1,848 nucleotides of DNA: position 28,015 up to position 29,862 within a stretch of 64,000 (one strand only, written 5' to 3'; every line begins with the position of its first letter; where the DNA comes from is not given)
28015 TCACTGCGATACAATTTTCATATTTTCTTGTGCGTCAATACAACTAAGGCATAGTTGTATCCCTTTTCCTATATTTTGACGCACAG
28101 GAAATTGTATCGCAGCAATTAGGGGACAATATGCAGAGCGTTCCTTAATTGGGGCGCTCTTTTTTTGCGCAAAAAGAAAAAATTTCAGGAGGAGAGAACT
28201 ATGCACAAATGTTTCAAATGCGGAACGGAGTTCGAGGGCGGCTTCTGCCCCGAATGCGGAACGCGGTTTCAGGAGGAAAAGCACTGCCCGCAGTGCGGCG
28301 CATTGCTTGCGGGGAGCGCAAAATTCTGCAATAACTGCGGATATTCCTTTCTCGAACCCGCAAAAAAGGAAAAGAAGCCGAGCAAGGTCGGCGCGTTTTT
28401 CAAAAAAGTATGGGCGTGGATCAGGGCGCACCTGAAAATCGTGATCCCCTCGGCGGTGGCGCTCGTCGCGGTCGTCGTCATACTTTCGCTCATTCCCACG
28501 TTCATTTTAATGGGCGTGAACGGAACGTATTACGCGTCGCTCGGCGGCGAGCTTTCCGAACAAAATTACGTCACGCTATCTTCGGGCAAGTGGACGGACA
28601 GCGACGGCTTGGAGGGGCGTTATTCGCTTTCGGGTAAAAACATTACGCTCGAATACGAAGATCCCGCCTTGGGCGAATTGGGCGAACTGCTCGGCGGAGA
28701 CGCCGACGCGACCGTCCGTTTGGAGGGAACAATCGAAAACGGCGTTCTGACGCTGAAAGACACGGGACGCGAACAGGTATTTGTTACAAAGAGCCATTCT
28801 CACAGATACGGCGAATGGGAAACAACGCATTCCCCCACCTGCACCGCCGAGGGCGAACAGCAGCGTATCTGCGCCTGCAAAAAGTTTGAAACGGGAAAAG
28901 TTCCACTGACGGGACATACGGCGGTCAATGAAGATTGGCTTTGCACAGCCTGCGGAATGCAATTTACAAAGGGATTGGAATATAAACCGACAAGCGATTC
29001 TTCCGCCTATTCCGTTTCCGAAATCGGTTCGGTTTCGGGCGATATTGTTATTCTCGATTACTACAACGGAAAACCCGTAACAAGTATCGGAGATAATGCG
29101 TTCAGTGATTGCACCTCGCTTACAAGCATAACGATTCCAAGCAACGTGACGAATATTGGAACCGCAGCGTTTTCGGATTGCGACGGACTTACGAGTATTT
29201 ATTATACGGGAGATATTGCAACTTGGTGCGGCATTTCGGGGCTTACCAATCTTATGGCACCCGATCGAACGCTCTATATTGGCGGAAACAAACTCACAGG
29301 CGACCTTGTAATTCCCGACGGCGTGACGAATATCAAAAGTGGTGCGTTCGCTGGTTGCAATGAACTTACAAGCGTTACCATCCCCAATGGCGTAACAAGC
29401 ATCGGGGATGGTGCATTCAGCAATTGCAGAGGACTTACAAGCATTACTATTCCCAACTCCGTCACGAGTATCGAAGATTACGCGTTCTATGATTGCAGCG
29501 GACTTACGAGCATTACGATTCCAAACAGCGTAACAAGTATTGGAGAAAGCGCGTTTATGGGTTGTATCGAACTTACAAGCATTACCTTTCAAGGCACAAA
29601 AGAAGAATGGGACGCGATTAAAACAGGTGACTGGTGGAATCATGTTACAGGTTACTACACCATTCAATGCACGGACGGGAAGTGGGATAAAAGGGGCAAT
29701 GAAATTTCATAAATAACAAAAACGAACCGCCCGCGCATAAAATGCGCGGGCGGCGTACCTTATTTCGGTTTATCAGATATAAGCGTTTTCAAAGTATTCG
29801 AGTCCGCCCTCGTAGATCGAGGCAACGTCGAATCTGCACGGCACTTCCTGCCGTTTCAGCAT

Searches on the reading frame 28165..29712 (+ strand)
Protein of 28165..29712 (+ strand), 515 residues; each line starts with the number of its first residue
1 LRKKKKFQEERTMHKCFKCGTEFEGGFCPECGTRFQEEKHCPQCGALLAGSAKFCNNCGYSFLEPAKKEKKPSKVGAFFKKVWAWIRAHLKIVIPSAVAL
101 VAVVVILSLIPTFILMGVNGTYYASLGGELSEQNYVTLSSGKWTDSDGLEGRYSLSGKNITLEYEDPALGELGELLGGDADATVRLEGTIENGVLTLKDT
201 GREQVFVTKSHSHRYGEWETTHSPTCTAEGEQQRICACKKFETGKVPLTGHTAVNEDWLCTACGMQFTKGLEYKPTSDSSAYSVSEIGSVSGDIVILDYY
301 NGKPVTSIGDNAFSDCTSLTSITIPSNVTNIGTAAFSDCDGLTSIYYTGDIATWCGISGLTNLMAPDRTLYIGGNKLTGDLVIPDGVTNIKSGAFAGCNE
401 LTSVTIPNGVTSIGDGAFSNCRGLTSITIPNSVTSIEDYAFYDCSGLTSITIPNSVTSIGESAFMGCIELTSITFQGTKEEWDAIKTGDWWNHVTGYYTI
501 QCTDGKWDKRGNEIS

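Call 108: search_protein_families(library=pfam, proteins=[window:28165-29712:+], max_evalue=0.1)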
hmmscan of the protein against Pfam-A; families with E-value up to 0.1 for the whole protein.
window:28165-29712:+ (515 aa): 14 families
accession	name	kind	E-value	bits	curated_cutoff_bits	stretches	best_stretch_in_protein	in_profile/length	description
PF13306.12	LRR_5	-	3e-47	160.1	27.7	2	380-479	15-112/127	BspA type Leucine rich repeat region (6 copies)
PF13855.12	LRR_8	-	4.7e-10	39.5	27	3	408-451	11-55/61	Leucine rich repeat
PF12773.13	DZR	-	3.4e-07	30.8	27.3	2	16-59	1-45/45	Double zinc ribbon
PF10571.15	UPF0547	-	6.3e-07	29.8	29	1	39-62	1-24/26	Uncharacterised protein family UPF0547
PF13248.11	Zn_ribbon_3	-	1.1e-06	28.3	27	1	38-60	2-24/26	zinc-ribbon domain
PF13240.11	Zn_Ribbon_1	-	2.5e-05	24.4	25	1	40-61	1-22/23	zinc-ribbon domain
PF12799.13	LRR_4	-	0.0073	17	27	0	368-391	4-26/44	Leucine Rich repeats (2 copies)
PF05725.18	FNIP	-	0.0074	16.8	21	0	427-459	8-39/44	FNIP Repeat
PF18912.6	DZR_2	-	0.013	15.8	27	1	15-58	9-55/56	Double zinc ribbon domain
PF15731.11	MqsA_antitoxin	-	0.037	14.6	30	0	51-86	33-68/131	Antitoxin component of bacterial toxin-antitoxin system, MqsA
PF24844.1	PolC_DP2_central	-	0.05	12.9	24.3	1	3-46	325-368/372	DNA polymerase II large subunit DP2, central domain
PF03119.21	DNA_ligase_ZBD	-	0.051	13.9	25.8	0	40-48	1-9/27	NAD-dependent DNA ligase C4 zinc finger domain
PF11682.14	Zn_ribbon_11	-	0.058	13.5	24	0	27-45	7-25/37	Probable zinc-ribbon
PF14952.11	zf-tcix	-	0.059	13.4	31.2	0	39-66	11-40/42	Putative treble-clef, zinc-finger, Zn-binding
